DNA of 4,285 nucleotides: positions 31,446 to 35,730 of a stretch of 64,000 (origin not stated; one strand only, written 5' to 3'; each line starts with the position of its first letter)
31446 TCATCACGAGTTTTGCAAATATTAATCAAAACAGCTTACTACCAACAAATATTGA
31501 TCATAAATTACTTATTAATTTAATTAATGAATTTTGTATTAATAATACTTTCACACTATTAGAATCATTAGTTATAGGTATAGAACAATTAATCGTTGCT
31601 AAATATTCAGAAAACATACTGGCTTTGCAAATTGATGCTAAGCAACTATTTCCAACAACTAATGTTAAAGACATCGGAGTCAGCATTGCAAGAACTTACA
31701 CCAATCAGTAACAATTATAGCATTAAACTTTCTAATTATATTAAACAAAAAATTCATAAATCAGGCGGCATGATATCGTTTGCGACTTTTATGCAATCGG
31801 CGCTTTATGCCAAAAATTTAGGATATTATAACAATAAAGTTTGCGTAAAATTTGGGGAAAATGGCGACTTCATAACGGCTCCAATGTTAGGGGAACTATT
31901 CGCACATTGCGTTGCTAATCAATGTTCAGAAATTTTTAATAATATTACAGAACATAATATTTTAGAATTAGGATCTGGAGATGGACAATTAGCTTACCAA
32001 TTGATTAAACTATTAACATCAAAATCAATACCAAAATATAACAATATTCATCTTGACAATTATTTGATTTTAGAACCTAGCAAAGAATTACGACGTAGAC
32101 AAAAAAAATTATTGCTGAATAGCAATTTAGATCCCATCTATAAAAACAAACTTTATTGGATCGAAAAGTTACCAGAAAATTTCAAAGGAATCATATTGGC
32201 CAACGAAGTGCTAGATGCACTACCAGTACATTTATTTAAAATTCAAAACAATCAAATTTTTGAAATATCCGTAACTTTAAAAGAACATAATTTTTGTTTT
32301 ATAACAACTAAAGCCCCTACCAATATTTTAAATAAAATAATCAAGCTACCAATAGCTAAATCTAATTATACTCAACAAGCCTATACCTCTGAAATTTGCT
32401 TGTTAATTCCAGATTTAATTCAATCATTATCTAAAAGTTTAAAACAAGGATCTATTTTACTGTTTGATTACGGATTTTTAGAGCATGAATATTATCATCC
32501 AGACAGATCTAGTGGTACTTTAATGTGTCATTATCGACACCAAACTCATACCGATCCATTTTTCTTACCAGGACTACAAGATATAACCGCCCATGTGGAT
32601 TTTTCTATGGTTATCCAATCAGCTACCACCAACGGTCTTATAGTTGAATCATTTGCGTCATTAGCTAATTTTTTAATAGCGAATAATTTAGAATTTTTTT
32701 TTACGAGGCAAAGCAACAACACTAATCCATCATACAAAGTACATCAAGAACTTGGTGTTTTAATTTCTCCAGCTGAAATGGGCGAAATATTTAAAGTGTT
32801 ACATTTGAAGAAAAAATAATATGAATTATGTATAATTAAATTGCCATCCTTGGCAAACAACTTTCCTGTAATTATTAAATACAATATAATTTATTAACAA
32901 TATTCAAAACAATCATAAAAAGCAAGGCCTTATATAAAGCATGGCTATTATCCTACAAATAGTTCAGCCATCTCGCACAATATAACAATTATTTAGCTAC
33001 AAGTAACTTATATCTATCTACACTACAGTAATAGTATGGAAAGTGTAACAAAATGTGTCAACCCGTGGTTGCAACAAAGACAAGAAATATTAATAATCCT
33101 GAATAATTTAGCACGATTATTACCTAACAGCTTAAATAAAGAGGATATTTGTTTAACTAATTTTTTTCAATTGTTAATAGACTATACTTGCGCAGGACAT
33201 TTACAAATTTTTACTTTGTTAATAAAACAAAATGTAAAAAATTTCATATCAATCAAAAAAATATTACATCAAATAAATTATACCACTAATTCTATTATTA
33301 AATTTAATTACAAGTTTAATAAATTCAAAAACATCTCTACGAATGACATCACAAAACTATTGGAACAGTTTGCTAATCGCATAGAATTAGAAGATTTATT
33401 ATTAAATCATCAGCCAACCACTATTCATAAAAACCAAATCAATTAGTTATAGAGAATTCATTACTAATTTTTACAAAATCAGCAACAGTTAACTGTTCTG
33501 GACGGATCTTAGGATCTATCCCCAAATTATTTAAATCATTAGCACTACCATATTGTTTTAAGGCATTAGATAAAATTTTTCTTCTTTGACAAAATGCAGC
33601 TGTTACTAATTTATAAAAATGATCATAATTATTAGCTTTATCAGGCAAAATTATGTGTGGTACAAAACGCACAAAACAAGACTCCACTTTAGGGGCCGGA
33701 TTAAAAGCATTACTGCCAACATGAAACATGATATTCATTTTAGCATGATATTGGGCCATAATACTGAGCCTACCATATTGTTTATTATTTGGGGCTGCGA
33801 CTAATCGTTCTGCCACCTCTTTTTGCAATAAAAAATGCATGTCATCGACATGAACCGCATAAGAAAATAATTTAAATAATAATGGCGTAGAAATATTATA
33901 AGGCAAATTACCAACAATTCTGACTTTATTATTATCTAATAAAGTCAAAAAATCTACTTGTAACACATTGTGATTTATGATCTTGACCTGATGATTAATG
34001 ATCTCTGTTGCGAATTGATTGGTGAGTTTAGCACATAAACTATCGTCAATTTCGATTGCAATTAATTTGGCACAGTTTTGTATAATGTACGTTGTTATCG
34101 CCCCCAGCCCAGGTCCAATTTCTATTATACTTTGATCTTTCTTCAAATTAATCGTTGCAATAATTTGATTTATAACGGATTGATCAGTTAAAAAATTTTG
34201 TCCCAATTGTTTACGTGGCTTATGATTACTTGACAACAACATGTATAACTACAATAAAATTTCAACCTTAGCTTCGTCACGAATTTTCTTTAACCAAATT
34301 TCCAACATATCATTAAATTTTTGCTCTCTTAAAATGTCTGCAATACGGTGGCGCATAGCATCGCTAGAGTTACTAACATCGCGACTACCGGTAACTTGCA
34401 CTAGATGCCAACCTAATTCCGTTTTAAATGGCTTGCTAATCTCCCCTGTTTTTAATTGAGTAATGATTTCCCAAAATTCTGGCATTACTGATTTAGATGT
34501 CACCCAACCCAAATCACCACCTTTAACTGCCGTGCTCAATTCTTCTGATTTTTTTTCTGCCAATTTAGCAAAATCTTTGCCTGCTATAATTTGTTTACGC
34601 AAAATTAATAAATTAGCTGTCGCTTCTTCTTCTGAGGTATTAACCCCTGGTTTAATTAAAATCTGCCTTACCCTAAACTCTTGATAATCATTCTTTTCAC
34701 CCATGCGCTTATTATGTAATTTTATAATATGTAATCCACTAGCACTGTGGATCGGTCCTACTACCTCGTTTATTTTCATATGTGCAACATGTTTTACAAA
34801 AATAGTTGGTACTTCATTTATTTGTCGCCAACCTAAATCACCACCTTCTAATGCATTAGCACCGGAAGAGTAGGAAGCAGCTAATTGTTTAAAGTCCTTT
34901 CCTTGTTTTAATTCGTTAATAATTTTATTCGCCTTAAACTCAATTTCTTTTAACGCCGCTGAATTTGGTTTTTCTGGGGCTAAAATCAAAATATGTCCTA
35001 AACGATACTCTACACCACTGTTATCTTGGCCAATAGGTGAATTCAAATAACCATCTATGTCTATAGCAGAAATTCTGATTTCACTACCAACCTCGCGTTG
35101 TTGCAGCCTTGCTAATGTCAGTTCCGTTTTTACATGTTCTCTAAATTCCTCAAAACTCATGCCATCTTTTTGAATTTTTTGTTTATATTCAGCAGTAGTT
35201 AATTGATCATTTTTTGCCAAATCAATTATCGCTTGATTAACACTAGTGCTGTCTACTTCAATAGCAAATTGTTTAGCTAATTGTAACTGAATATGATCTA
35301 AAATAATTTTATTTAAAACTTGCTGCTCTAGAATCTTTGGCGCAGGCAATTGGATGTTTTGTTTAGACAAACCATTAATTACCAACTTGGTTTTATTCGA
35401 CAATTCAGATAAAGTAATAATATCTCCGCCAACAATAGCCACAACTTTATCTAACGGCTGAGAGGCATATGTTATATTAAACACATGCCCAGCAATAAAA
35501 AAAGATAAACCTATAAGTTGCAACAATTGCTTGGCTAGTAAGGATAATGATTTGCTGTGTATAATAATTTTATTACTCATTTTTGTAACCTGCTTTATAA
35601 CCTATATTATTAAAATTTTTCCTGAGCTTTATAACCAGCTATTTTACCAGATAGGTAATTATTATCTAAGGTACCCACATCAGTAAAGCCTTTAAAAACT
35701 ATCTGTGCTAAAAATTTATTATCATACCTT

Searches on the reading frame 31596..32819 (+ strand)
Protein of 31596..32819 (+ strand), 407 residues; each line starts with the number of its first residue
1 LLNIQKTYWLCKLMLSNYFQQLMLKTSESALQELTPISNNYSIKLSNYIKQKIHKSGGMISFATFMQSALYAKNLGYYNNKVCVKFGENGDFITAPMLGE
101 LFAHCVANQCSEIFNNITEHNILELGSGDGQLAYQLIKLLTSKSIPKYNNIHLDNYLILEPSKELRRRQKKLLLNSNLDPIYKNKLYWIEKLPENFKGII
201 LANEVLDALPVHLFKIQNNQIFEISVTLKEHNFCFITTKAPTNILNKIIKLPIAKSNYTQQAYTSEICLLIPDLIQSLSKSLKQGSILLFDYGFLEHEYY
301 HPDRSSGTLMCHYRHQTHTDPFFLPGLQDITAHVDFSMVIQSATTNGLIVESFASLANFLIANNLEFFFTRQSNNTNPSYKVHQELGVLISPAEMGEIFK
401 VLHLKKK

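Call 43: search_protein_families(library=pfam, proteins=[window:31596-32819:+], max_evalue=0.00001)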
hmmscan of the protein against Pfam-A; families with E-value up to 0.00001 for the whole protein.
window:31596-32819:+ (407 aa): 1 family
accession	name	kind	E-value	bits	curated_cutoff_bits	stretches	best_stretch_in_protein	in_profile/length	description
PF02636.23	Methyltransf_28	-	3e-55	187.8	23.3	1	105-350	1-245/249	Putative S-adenosyl-L-methionine-dependent methyltransferase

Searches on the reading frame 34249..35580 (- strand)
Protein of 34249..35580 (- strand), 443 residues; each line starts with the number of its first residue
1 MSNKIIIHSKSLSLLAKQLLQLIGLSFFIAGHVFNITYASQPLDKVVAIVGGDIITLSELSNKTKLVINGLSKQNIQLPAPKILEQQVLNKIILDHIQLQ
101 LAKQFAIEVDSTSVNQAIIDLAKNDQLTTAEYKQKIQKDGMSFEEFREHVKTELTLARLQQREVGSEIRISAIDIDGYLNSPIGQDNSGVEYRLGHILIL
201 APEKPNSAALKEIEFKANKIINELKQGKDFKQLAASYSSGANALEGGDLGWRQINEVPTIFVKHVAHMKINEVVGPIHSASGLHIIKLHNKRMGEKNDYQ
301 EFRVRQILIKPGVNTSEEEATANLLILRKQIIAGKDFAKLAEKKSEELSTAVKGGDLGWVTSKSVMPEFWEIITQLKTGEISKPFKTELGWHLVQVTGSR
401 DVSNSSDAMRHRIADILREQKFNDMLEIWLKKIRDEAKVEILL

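Call 43: search_protein_families(library=pfam, proteins=[window:34249-35580:-], max_evalue=0.00001)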
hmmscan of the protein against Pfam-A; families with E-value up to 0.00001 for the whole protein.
window:34249-35580:- (443 aa): 6 families
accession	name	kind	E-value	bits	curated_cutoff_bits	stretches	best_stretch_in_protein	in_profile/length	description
PF00639.27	Rotamase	-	2.6e-46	157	21.7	2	196-289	1-96/97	PPIC-type PPIASE domain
PF13616.12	Rotamase_3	-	8.1e-42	142.9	22.5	2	293-398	7-114/116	PPIC-type PPIASE domain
PF09312.16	SurA_N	-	3.7e-31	108.2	30.8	1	43-160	1-118/118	SurA N-terminal domain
PF13145.12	Rotamase_2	-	3.6e-20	73.4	27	2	302-400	22-109/121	PPIC-type PPIASE domain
PF13624.11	SurA_N_3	-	9.5e-15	55.2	27.2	1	7-159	5-161/162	SurA-like N-terminal domain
PF13623.11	SurA_N_2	-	1.3e-06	28.8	28.5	1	7-128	4-126/145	SurA-like N-terminal domain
